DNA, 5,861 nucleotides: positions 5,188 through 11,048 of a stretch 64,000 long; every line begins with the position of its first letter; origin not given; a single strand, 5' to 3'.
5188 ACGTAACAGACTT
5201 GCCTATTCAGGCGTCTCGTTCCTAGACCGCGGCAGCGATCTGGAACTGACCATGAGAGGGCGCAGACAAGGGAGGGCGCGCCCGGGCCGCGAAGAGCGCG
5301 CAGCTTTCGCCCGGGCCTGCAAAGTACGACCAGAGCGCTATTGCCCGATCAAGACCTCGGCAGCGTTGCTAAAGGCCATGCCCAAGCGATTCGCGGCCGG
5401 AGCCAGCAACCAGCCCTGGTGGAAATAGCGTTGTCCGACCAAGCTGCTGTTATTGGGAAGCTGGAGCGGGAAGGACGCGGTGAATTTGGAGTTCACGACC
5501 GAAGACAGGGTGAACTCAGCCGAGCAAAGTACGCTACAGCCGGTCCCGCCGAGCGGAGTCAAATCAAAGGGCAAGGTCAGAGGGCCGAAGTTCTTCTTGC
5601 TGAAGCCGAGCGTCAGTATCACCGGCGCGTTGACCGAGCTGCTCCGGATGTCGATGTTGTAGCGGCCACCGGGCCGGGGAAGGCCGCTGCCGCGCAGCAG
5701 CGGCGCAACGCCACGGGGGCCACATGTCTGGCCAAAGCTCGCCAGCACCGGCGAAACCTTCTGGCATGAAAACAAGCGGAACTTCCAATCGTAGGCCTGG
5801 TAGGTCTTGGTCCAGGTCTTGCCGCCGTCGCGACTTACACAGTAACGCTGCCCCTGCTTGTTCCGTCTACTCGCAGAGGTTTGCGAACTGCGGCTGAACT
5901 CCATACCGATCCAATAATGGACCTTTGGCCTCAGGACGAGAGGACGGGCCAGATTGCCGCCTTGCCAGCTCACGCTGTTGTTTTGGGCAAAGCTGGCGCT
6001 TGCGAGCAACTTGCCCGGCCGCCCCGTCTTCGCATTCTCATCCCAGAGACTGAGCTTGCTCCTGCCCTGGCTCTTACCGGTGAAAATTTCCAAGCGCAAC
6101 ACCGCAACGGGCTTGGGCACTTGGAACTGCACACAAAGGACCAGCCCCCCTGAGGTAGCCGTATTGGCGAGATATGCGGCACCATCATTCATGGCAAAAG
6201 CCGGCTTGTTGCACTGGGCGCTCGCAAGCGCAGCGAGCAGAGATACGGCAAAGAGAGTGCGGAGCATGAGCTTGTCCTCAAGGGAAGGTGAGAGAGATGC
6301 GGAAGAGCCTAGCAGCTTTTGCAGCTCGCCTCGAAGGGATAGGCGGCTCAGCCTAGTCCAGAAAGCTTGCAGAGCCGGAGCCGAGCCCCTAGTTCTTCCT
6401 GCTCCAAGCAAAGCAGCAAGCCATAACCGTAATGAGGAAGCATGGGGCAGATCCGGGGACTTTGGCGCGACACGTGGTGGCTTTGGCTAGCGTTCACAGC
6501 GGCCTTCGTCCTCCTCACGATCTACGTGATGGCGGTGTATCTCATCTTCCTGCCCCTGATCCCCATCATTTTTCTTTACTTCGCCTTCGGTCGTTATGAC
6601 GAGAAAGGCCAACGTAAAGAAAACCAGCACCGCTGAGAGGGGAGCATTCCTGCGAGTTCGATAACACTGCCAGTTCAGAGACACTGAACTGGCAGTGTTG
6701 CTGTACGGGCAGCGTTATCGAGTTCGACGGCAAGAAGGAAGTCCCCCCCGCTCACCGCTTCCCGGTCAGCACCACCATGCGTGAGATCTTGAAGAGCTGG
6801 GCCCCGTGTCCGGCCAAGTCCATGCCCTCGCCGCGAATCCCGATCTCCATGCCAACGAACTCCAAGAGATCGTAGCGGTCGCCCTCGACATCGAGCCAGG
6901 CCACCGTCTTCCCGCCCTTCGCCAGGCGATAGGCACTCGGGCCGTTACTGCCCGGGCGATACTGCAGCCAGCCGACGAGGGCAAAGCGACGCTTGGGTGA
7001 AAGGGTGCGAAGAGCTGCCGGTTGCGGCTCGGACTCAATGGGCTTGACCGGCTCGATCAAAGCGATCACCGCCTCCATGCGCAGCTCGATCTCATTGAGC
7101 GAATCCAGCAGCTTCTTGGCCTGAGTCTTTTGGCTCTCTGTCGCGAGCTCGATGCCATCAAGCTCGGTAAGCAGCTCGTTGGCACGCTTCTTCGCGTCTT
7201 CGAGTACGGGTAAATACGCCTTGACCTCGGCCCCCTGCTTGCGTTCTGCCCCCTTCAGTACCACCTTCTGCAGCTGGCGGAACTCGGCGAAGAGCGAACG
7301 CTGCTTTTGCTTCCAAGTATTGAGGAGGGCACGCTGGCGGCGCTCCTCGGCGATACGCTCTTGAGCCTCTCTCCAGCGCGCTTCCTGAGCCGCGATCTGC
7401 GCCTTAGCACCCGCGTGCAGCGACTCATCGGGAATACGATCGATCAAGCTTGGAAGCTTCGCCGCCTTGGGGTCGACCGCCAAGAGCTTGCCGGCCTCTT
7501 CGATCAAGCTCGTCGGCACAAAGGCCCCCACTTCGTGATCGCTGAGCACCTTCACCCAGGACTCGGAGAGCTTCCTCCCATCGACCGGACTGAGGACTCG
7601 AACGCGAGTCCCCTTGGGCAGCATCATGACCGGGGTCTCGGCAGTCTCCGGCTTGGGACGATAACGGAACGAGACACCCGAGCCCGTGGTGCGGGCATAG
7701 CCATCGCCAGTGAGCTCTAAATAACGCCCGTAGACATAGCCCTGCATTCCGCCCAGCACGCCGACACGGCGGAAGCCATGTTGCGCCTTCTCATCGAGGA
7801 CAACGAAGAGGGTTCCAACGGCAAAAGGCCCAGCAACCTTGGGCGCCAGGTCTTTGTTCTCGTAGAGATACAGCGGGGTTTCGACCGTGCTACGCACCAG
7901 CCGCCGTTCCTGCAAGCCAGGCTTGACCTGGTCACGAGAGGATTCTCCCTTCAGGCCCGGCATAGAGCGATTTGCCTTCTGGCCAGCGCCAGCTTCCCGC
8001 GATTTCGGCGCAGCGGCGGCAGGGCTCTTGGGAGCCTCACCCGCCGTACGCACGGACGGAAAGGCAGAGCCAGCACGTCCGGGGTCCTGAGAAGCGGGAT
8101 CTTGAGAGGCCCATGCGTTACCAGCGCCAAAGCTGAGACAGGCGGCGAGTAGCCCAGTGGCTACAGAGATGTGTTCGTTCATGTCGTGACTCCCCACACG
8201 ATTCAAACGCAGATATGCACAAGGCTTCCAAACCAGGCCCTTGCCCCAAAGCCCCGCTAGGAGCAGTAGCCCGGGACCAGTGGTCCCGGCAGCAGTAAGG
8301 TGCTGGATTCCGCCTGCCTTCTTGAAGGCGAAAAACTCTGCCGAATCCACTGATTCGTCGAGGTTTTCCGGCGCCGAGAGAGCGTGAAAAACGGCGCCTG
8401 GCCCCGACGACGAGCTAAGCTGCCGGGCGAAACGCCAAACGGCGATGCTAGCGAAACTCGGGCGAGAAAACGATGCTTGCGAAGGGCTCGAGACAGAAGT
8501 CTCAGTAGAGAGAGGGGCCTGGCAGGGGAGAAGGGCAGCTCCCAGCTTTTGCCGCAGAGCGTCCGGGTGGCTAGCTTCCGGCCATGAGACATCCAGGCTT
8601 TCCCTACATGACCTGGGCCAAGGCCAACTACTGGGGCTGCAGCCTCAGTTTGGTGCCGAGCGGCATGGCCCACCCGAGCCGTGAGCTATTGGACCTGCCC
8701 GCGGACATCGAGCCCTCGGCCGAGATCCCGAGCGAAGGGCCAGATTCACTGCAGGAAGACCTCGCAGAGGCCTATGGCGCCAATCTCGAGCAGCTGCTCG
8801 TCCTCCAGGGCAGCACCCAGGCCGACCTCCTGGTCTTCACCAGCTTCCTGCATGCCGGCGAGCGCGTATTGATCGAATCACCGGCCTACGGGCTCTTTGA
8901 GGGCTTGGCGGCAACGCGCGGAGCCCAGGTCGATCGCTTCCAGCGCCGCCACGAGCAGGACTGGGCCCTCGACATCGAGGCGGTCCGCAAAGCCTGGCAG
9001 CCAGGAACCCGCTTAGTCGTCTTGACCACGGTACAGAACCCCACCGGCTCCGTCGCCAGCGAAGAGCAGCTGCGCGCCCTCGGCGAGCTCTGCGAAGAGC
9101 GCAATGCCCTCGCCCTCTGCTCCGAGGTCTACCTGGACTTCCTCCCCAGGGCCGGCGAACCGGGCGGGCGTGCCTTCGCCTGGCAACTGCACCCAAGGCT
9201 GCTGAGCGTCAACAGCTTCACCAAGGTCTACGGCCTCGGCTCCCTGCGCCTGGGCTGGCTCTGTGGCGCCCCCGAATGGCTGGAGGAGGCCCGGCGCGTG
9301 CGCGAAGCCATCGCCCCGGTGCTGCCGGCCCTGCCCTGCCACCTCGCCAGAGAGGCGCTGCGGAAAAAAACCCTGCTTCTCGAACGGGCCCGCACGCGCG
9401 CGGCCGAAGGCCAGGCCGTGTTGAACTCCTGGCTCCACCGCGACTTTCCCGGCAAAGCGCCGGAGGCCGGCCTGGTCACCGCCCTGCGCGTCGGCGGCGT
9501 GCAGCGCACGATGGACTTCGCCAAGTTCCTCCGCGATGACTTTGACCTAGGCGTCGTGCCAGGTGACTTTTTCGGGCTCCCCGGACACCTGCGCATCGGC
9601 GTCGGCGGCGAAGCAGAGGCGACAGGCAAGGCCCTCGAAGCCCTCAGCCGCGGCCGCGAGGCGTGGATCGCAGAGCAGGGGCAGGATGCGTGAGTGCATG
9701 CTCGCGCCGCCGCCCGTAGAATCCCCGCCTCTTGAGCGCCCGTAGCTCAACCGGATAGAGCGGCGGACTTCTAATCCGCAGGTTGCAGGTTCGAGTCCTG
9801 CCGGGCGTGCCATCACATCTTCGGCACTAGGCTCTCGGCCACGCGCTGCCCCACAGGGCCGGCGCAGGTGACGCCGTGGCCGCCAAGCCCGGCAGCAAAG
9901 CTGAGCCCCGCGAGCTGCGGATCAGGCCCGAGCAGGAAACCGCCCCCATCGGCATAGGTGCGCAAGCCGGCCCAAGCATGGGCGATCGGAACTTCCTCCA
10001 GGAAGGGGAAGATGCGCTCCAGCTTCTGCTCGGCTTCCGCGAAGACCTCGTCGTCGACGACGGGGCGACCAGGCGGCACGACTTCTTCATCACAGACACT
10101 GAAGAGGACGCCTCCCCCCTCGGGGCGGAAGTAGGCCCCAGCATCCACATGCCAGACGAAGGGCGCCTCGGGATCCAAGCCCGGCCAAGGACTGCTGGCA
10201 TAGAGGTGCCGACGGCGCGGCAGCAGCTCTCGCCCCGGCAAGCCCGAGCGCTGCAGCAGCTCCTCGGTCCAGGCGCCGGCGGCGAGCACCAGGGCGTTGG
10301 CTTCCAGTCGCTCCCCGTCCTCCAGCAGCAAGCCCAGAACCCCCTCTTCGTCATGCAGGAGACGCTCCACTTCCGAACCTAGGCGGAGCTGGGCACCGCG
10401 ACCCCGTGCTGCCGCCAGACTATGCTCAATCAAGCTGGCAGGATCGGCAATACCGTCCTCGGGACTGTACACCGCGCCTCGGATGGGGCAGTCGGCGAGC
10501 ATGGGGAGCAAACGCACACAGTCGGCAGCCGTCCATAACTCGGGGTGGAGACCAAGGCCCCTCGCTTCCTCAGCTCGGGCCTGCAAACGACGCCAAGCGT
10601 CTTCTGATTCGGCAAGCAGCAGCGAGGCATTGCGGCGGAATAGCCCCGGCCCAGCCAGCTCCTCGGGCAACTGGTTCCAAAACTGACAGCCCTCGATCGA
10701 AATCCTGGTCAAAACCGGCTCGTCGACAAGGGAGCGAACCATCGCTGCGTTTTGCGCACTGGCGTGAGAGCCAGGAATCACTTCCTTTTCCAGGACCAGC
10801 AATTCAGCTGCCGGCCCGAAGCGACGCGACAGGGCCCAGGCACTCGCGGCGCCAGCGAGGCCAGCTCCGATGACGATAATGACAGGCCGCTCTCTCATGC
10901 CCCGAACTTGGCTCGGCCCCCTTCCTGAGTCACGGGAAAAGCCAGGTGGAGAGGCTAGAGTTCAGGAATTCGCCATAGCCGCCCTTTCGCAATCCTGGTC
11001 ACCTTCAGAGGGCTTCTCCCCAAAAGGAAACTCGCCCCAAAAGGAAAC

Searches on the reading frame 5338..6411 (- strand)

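Call 36: search_protein_families(library=pfam, proteins=[window:5338-6411:-], max_evalue=0.0001)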
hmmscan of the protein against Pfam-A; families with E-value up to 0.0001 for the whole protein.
window:5338-6411:- (357 aa): 1 family
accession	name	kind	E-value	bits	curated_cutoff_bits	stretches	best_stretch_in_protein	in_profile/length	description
PF13313.11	DUF4082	-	2.8e-06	27.8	28.4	1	89-178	14-97/143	Domain of unknown function (DUF4082)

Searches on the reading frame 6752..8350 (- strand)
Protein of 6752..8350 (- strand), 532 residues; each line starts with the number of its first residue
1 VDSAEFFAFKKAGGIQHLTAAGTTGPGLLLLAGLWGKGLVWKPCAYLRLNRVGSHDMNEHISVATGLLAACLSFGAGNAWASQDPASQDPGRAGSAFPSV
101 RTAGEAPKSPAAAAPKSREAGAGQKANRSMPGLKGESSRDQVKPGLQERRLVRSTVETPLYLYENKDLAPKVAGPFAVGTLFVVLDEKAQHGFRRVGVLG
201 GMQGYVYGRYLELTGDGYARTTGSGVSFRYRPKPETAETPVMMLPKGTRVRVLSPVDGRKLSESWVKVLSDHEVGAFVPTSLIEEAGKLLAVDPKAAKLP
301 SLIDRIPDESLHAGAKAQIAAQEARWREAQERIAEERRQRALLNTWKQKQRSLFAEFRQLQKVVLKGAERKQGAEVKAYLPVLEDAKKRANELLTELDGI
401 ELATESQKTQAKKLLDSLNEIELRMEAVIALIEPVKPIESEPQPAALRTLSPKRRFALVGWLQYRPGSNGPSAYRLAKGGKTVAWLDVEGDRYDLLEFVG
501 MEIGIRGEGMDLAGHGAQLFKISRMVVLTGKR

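Call 36: search_protein_families(library=pfam, proteins=[window:6752-8350:-], max_evalue=0.0001)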
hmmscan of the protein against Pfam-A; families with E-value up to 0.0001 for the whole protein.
window:6752-8350:- (532 aa): 1 family
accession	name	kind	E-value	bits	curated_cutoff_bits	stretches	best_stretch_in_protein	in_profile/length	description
PF08239.17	SH3_3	-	6.2e-05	23.5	27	0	233-282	8-52/54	Bacterial SH3 domain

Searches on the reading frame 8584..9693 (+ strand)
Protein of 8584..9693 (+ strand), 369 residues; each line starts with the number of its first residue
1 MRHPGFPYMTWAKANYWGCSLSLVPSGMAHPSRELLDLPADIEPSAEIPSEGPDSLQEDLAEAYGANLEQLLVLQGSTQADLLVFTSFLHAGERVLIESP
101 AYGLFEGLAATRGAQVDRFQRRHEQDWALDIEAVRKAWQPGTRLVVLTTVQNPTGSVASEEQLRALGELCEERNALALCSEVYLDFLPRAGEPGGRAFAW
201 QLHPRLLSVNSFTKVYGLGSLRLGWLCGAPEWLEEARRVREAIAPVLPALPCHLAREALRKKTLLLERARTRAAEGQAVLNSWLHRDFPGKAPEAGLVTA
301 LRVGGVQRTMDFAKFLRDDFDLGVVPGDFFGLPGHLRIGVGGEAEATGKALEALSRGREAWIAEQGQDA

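Call 8: search_protein_families(library=pfam, proteins=[window:8584-9693:+], max_evalue=0.001)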
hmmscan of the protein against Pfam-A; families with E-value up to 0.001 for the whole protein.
window:8584-9693:+ (369 aa): 4 families
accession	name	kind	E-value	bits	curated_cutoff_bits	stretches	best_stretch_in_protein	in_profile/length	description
PF00155.27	Aminotran_1_2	-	1.3e-41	143.5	19.7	1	49-354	40-361/361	Aminotransferase class I and II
PF01212.27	Beta_elim_lyase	-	2.4e-07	30.8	27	1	55-175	36-163/288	Beta-eliminating lyase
PF00266.25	Aminotran_5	-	6.6e-06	25.8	21.5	1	57-179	49-174/371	Aminotransferase class-V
PF01053.26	Cys_Met_Meta_PP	-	0.00068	18.7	27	0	55-158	56-154/381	Cys/Met metabolism PLP-dependent enzyme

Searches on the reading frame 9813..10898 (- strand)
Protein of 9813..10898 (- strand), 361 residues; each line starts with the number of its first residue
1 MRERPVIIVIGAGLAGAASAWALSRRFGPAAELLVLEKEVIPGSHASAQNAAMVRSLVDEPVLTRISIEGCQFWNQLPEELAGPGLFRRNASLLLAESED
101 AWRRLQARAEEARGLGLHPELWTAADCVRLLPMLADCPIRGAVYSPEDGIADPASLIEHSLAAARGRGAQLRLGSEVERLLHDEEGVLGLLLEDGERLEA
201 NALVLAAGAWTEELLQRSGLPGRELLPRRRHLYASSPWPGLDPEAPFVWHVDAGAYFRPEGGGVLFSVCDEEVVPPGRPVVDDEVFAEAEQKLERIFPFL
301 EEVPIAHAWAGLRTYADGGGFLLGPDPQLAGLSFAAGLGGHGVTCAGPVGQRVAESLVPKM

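Call 8: search_protein_families(library=pfam, proteins=[window:9813-10898:-], max_evalue=0.001)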
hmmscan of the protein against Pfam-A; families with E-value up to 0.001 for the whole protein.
window:9813-10898:- (361 aa): 7 families
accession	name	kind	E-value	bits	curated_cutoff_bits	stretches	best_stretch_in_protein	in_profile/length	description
PF01266.30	DAO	-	6e-62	210.6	27.9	1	7-355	2-352/353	FAD dependent oxidoreductase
PF01134.28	GIDA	-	8.2e-06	25.6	22.1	0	7-26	2-21/391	Glucose inhibited division protein A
PF07992.20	Pyr_redox_2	-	1.2e-05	25.4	26.1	0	160-220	189-249/291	Pyridine nucleotide-disulphide oxidoreductase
PF13450.12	NAD_binding_8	-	3.6e-05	24.4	21.9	1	9-48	1-37/68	NAD(P)-binding Rossmann-like domain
PF13454.12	NAD_binding_9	-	0.00023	21.6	21.8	0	166-208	111-153/155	FAD-NAD(P)-binding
PF00890.30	FAD_binding_2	-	0.00027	20.7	20.4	1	7-216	2-210/414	FAD binding domain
PF03486.20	HI0933_like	-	0.00099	19.1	50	0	155-209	110-164/244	HI0933-like protein Rossmann domain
